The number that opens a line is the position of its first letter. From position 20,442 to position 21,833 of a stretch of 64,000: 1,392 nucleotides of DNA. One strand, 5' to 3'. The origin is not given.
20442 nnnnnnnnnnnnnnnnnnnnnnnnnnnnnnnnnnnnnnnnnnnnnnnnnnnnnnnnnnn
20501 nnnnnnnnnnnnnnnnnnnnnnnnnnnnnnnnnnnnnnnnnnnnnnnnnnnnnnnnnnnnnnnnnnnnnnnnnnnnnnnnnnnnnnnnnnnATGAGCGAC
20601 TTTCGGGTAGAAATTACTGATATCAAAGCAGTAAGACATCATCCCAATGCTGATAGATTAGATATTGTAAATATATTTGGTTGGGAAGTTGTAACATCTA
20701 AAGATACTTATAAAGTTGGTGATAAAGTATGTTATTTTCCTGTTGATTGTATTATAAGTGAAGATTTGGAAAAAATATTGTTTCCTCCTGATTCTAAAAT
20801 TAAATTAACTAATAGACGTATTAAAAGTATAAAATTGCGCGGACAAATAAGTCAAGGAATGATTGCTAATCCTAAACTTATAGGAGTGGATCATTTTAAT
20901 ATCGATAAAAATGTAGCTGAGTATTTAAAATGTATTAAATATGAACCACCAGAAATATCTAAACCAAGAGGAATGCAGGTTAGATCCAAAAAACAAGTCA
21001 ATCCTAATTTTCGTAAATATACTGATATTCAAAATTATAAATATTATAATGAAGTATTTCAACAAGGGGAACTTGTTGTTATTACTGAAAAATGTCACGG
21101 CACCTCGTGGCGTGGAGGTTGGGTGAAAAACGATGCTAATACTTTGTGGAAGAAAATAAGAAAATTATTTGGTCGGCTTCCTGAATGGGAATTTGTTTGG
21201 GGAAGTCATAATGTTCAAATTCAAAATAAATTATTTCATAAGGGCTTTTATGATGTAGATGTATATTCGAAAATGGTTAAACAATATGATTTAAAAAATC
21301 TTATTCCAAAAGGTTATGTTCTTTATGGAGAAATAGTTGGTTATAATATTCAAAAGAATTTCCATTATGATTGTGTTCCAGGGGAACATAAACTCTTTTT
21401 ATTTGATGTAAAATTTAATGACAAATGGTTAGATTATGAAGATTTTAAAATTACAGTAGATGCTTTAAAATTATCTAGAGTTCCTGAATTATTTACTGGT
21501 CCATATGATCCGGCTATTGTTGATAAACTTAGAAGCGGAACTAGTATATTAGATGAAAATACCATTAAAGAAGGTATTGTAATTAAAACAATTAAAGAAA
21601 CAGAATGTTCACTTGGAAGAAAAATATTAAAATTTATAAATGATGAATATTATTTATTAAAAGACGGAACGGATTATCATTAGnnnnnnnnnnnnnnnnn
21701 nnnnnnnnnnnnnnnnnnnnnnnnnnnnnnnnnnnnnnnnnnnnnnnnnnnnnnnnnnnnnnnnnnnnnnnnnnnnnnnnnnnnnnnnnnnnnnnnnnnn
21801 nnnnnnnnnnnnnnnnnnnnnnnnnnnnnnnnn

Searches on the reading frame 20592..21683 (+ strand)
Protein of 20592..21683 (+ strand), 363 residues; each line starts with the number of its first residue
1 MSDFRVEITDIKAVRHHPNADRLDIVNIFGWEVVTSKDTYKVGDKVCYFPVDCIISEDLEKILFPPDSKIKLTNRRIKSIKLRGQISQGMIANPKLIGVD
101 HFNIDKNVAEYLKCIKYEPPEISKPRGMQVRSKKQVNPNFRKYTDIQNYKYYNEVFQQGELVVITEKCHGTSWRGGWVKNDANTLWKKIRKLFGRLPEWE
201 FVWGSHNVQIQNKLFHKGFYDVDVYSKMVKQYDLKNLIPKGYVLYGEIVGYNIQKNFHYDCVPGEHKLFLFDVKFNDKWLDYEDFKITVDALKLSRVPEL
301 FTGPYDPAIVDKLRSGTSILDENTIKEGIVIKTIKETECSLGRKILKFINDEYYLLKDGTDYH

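Call 92: search_protein_families(library=pfam, proteins=[window:20592-21683:+], max_evalue=0.001)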
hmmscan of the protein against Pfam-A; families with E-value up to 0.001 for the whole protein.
window:20592-21683:+ (363 aa): 2 families
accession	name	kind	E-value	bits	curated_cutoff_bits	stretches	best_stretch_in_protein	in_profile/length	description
PF09414.15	RNA_ligase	-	1.9e-17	64.4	27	1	162-349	3-171/171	RNA ligase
PF21189.3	PHA02142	-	4.7e-16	59.4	27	1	7-91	3-89/92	PHA02142 OB-fold domain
